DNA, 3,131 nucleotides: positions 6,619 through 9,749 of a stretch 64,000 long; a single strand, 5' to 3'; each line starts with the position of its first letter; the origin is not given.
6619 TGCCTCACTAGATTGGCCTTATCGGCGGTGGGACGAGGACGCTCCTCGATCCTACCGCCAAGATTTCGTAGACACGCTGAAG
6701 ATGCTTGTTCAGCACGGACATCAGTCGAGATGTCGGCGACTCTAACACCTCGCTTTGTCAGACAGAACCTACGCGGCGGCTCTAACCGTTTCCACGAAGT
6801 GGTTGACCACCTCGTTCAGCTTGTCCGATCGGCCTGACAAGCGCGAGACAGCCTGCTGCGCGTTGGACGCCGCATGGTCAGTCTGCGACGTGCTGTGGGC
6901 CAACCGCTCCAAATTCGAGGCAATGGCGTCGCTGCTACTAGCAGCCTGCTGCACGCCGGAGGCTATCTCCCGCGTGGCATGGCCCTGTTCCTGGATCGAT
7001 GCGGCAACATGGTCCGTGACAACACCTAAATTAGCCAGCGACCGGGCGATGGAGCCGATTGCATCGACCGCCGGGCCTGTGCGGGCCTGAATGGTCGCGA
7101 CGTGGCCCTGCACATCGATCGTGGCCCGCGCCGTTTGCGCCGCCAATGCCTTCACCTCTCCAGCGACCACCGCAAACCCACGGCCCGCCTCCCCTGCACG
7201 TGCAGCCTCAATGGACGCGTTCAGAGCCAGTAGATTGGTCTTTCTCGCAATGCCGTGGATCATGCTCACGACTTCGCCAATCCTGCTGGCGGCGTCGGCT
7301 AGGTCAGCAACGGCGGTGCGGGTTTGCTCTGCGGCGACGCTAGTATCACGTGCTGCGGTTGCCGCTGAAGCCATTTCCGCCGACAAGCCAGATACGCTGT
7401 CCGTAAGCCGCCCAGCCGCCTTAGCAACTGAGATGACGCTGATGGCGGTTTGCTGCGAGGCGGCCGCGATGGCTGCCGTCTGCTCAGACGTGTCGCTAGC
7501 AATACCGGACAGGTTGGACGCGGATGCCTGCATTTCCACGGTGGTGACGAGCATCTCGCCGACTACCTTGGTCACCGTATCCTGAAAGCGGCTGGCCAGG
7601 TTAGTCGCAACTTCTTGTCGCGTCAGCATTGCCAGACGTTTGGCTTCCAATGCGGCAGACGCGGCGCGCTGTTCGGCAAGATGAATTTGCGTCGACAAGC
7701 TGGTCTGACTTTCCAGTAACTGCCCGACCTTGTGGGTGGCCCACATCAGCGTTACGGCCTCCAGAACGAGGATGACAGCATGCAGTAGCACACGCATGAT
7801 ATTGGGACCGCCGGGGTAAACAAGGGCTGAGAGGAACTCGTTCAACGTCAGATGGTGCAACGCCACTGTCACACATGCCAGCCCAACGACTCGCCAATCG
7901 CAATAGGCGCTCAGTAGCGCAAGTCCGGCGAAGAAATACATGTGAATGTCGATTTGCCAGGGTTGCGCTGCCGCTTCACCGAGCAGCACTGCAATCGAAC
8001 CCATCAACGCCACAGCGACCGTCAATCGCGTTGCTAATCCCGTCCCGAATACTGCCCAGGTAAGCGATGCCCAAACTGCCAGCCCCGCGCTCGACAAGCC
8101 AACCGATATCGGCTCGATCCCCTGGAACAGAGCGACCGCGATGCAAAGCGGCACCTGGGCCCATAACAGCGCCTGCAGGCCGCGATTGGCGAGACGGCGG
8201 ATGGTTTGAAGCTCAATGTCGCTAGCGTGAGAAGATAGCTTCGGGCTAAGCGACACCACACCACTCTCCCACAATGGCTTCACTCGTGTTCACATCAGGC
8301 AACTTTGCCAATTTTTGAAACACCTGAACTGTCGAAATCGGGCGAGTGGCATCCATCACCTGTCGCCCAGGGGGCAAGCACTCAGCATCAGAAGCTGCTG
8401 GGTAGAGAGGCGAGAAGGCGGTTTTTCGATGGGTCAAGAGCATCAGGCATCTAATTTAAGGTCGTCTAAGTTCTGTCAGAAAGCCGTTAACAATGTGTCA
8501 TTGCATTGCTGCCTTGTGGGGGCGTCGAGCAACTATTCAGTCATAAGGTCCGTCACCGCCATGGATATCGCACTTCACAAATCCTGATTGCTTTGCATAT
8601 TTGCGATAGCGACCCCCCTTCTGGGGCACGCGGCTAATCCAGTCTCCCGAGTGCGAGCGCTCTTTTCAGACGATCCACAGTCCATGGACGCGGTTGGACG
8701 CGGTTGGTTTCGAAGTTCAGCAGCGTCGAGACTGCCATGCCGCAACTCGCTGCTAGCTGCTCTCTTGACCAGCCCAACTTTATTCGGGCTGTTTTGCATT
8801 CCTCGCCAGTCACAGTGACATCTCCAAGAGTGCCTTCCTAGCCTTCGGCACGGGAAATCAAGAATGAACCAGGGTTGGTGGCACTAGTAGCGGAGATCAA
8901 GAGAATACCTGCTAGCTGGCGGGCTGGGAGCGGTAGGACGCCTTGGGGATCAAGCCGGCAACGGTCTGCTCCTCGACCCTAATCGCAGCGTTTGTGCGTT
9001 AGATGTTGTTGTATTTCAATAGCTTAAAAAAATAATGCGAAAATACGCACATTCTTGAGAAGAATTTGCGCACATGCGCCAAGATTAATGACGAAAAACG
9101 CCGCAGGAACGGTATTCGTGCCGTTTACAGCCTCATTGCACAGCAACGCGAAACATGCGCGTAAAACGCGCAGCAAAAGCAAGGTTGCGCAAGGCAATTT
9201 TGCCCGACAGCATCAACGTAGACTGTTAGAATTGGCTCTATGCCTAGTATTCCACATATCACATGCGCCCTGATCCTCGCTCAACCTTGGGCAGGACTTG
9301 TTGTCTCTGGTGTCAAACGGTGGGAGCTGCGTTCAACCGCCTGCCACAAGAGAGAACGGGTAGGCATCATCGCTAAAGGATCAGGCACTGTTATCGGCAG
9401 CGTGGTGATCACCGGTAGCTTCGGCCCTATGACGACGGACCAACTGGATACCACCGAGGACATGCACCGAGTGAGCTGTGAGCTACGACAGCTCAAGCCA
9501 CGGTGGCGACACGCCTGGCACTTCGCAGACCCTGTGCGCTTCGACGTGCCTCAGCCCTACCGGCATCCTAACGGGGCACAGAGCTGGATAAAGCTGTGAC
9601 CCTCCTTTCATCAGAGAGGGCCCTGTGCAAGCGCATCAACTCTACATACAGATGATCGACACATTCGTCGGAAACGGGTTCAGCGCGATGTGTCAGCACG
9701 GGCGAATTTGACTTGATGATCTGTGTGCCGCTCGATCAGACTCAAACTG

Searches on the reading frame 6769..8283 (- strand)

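Call 13: search_protein_families(library=pfam, proteins=[window:6769-8283:-], max_evalue=0.01)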
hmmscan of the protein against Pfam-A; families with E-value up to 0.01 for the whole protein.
window:6769-8283:- (504 aa): 1 family
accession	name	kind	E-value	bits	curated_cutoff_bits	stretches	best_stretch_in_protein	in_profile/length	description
PF00015.26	MCPsignal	-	4.9e-29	101.8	34.6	1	306-470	6-170/172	Methyl-accepting chemotaxis protein (MCP) signalling domain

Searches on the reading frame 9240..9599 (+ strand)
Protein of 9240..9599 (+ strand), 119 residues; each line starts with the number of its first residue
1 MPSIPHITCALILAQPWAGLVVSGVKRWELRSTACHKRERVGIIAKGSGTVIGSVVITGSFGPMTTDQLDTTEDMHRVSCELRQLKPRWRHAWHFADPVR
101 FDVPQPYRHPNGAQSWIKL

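Call 77: search_protein_families(library=pfam, proteins=[window:9240-9599:+], max_evalue=0.01)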
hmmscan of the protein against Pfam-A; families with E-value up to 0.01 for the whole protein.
window:9240-9599:+ (119 aa): 1 family
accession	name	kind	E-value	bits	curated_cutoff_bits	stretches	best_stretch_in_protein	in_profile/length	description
PF04266.20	ASCH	-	3.2e-05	25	21.2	1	13-59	3-52/103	ASCH domain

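Call 91: search_protein_families(library=padloc, proteins=[window:9240-9599:+], max_evalue=0.01)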
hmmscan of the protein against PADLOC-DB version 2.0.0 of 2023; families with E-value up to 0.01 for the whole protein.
window:9240-9599:+ (119 aa): 0 families
